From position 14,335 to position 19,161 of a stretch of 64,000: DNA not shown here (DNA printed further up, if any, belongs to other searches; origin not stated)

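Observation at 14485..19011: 1500-aa fusion of a catalytically degenerate M28-like ectodomain to an orphan FtsX/MacB-type permease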

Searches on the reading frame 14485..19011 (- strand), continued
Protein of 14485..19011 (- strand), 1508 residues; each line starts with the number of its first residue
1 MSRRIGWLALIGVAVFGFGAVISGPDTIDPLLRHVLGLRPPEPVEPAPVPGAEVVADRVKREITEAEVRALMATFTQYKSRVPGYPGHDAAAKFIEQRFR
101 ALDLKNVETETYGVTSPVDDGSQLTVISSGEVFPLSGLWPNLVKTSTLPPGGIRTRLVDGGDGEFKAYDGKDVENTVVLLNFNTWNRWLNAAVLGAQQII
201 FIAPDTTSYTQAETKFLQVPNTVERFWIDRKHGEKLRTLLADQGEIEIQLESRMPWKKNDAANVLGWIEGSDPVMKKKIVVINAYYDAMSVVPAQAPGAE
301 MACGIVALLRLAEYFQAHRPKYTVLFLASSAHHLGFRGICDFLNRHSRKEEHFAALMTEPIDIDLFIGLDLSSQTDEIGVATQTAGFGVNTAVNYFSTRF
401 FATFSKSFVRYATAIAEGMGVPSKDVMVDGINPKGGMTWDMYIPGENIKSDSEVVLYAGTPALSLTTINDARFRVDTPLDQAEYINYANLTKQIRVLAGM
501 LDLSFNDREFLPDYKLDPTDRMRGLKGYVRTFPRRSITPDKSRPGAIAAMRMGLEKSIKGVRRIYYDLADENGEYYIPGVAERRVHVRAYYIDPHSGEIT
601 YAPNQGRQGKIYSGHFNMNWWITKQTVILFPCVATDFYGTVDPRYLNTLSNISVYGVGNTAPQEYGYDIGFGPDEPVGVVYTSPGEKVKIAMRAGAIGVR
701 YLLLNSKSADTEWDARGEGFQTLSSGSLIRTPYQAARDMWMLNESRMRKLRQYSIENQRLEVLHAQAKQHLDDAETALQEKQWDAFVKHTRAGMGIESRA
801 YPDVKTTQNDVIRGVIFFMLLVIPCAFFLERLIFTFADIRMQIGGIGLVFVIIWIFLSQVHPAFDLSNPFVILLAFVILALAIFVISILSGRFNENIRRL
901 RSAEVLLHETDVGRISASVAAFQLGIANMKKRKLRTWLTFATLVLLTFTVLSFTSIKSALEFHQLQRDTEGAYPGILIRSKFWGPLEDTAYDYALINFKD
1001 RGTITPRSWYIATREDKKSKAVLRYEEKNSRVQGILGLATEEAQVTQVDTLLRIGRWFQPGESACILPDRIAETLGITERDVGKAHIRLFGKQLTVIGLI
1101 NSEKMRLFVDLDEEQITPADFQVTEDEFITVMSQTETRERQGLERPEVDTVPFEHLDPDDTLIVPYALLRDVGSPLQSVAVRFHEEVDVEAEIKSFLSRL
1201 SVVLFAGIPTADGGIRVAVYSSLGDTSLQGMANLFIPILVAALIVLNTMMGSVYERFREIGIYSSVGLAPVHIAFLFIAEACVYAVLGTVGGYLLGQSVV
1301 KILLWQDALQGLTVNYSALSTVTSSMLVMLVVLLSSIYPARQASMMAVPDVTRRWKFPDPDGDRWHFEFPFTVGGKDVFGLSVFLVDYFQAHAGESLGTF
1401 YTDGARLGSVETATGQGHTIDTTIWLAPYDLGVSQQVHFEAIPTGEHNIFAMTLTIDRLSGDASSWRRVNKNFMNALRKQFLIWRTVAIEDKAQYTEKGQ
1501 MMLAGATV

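Call 34: find_encoding_contigs(protein=P0023, flank=10000, max_places=2)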
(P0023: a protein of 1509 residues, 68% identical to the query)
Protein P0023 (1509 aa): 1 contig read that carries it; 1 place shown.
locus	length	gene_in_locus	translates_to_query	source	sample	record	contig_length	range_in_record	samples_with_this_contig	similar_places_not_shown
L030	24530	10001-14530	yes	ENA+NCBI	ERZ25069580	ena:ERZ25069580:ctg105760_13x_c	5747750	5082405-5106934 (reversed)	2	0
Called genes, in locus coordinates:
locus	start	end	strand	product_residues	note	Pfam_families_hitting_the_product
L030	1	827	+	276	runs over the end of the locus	PF01073:3Beta_HSD (weak), PF01370:Epimerase, PF16363:GDP_Man_Dehyd (faint), PF07993:NAD_binding_4 (weak)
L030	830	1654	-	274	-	PF01261:AP_endonuc_2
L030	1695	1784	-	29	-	-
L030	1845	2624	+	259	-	PF00005:ABC_tran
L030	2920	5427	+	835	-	-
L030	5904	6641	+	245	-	PF25917:BSH_RND (faint), PF25919:BSH_CusB (weak), PF25973:BSH_CzcB (weak), PF25954:Beta-barrel_RND_2 (faint)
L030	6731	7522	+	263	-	PF03781:FGE-sulfatase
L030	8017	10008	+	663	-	PF20581:DUF6785, PF20580:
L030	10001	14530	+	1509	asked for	PF02687:FtsX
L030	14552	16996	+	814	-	-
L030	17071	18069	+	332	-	PF01073:3Beta_HSD, PF01370:Epimerase, PF02719:Polysacc_synt_2, PF04321:RmlD_sub_bind (weak), PF16363:GDP_Man_Dehyd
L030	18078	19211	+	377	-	PF07969:Amidohydro_3 (weak), PF01979:Amidohydro_1 (faint), PF07969:Amidohydro_3 (weak)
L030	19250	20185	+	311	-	-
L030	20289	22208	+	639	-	PF20091:Abhydrolase_10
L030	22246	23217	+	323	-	PF16912:Glu_dehyd_C, PF00107:ADH_zinc_N, PF13602:ADH_zinc_N_2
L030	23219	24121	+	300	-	PF04072:LCM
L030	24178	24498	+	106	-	PF03683:UPF0175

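Call 37: search_protein_families(library=ncbifam, proteins=[L018:5883-6746:+, L030:1845-2624:+, L030:2920-5427:+, L030:5904-6641:+, L030:14552-16996:+], max_evalue=0.001)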
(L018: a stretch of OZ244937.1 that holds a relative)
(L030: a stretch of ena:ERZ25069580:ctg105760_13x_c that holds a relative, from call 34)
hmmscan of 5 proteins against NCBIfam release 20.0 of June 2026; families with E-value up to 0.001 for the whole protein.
L018:5883-6746:+ (287 aa): 188 families (the best 25 are shown)
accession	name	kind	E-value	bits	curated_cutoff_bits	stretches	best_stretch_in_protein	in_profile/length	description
TIGR02211.1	LolD_lipo_ex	equivalog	4.4e-68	229.1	307.75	1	23-240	2-219/221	lipoprotein-releasing ABC transporter ATP-binding protein LolD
NF038007.1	ABC_ATP_DarD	equivalog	3.3e-67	226.1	375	1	24-239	3-217/218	darobactin export ABC transporter ATP-binding protein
NF007826.0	PRK10535.1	equivalog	6e-63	213.1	966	1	23-242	5-223/648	macrolide ABC transporter ATP-binding protein/permease MacB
TIGR02673.1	FtsE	equivalog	2.5e-62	210.3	264.85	1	23-238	2-213/214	cell division ATP-binding protein FtsE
NF008639.0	PRK11629.1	equivalog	2.1e-61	207.3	360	1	23-241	7-225/234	lipoprotein-releasing ABC transporter ATP-binding protein LolD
TIGR02982.1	heterocyst_DevA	subfamily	5.2e-61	206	295.8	1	23-240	2-219/220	ABC exporter ATP-binding subunit, DevA family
NF007879.0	PRK10584.1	equivalog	2.7e-58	197.4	336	1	21-240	5-224/228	putative ABC transporter ATP-binding protein YbbA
TIGR03608.1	L_ocin_972_ABC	subfamily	5.2e-57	192.6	254.85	1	39-235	11-206/206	putative bacteriocin export ABC transporter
NF040933.2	ABC_arch_GlcV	equivalog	2.4e-54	184.6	450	1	23-249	3-229/357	glucose ABC transporter ATP-binding protein GlcV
TIGR01186.1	proV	subfamily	1.3e-52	179.1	326.6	1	41-249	8-217/363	betaine/proline/choline family ABC transporter ATP-binding protein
TIGR03265.1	PhnT2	equivalog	3e-51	174.7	457.7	1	29-249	11-222/353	putative 2-aminoethylphosphonate ABC transporter ATP-binding protein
TIGR02315.1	ABC_phnC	equivalog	6.6e-51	173.1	266.1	1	23-241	2-225/243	phosphonate ABC transporter ATP-binding protein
TIGR02314.1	ABC_MetN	equivalog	2.8e-50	171.2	499.7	1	23-225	2-203/343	methionine ABC transporter ATP-binding protein MetN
NF006987.0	PRK09452.1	equivalog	9.3e-50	169.4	482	1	16-244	11-230/378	spermidine/putrescine ABC transporter ATP-binding protein PotA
NF043075.1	MMSYN1_0197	equivalog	1.5e-47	162.2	550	1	22-249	2-220/341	spermidine/putrescine ABC transporter ATP-binding protein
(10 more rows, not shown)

L030:1845-2624:+ (259 aa): 188 families (the best 25 are shown)
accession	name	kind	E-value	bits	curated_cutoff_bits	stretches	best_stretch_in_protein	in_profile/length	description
TIGR02211.1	LolD_lipo_ex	equivalog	8.6e-69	231.4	307.75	1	17-235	1-219/221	lipoprotein-releasing ABC transporter ATP-binding protein LolD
NF038007.1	ABC_ATP_DarD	equivalog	1.3e-64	217.7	375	1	18-234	2-217/218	darobactin export ABC transporter ATP-binding protein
NF007879.0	PRK10584.1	equivalog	3e-61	207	336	1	16-236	5-225/228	putative ABC transporter ATP-binding protein YbbA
NF007826.0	PRK10535.1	equivalog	3.5e-61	207.3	966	1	18-237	5-223/648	macrolide ABC transporter ATP-binding protein/permease MacB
TIGR02982.1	heterocyst_DevA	subfamily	7.7e-61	205.5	295.8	1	17-235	1-219/220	ABC exporter ATP-binding subunit, DevA family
TIGR02673.1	FtsE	equivalog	1.7e-60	204.3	264.85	1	17-234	1-214/214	cell division ATP-binding protein FtsE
NF008639.0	PRK11629.1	equivalog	1.8e-59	201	360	1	17-236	6-225/234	lipoprotein-releasing ABC transporter ATP-binding protein LolD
TIGR03608.1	L_ocin_972_ABC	subfamily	5.8e-56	189.2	254.85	1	33-230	10-206/206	putative bacteriocin export ABC transporter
TIGR01186.1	proV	subfamily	7.9e-53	179.8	326.6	1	36-244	8-217/363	betaine/proline/choline family ABC transporter ATP-binding protein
NF040933.2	ABC_arch_GlcV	equivalog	7.1e-52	176.4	450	1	18-244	3-229/357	glucose ABC transporter ATP-binding protein GlcV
TIGR02315.1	ABC_phnC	equivalog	1.4e-50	172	266.1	1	17-235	1-224/243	phosphonate ABC transporter ATP-binding protein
TIGR02314.1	ABC_MetN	equivalog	2.3e-49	168.3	499.7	1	17-221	1-204/343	methionine ABC transporter ATP-binding protein MetN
NF006987.0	PRK09452.1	equivalog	2.4e-49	168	482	1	5-239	5-230/378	spermidine/putrescine ABC transporter ATP-binding protein PotA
TIGR03265.1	PhnT2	equivalog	3e-48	164.8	457.7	1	18-244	5-222/353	putative 2-aminoethylphosphonate ABC transporter ATP-binding protein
NF007027.0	PRK09493.1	equivalog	7e-46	156.5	379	1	33-235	13-214/240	glutamine ABC transporter ATP-binding protein GlnQ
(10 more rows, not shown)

L030:2920-5427:+ (835 aa): 1 family
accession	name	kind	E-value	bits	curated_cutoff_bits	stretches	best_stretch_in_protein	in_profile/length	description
NF058554.1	BT_3328_fam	equivalog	2.8e-12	45.7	1100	1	470-631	463-621/840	BT3328 family hyaluronic acid endo-lyase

L030:5904-6641:+ (245 aa): 15 families
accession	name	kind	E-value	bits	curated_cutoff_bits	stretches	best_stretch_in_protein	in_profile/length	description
TIGR01730.1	RND_mfp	subfamily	5.9e-35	120.8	94.9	1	22-239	13-244/322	efflux RND transporter periplasmic adaptor subunit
TIGR00999.1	8a0102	subfamily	1.9e-16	60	319.3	1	54-243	1-205/271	CzcB/NccB family metal efflux transporter periplasmic adaptor subunit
NF007785.0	PRK10476.1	equivalog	2.9e-12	46.1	376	1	72-214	158-293/347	multidrug transporter subunit MdtN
TIGR00998.1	8a0101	subfamily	3.5e-12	45.9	390.8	1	78-207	158-283/334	EmrA/EmrK family multidrug efflux transporter periplasmic adaptor subunit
NF007850.1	PRK10559.1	equivalog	3.3e-10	39.6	400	1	106-221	124-238/303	p-hydroxybenzoic acid efflux pump subunit AaeA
TIGR03794.1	NHLM_micro_HlyD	equivalog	1.2e-07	31.1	156.2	1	90-214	212-345/421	NHLP bacteriocin system secretion protein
NF008589.1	PRK11556.1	equivalog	7.3e-07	28.4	391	1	34-239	83-310/392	MdtA/MuxA family multidrug efflux RND transporter periplasmic adaptor subunit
NF011715.0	PRK15136.1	equivalog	2.6e-06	26.3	563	0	123-205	209-292/390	multidrug efflux MFS transporter periplasmic adaptor subunit EmrA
NF004547.1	PRK05889.1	equivalog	3.1e-06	27.3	75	0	37-67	4-34/71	biotin/lipoyl-binding carrier protein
NF002939.0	PRK03598.1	equivalog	6.6e-06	25.5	393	0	110-208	185-283/332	secretion protein HlyD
TIGR02971.1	heterocyst_DevB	subfamily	2.3e-05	23.9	129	0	79-209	157-282/327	ABC exporter membrane fusion protein, DevB family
NF008606.0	PRK11578.1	equivalog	5.2e-05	22.5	342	0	76-170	116-224/371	macrolide transporter subunit MacA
NF000272.2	OqxA_adapt_sub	exception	0.00012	21.1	835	1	35-199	67-247/391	multidrug efflux RND transporter periplasmic adaptor subunit OqxA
NF038010.1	ABC_adapt_DarC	equivalog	0.00039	19.2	450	0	15-129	52-160/417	darobactin export ABC transporter periplasmic adaptor subunit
NF045904.1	RND-peri-MexE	equivalog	0.00083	18.3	714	0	38-155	66-197/390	multidrug efflux RND transporter periplasmic adaptor subunit MexE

L030:14552-16996:+ (814 aa): 0 families
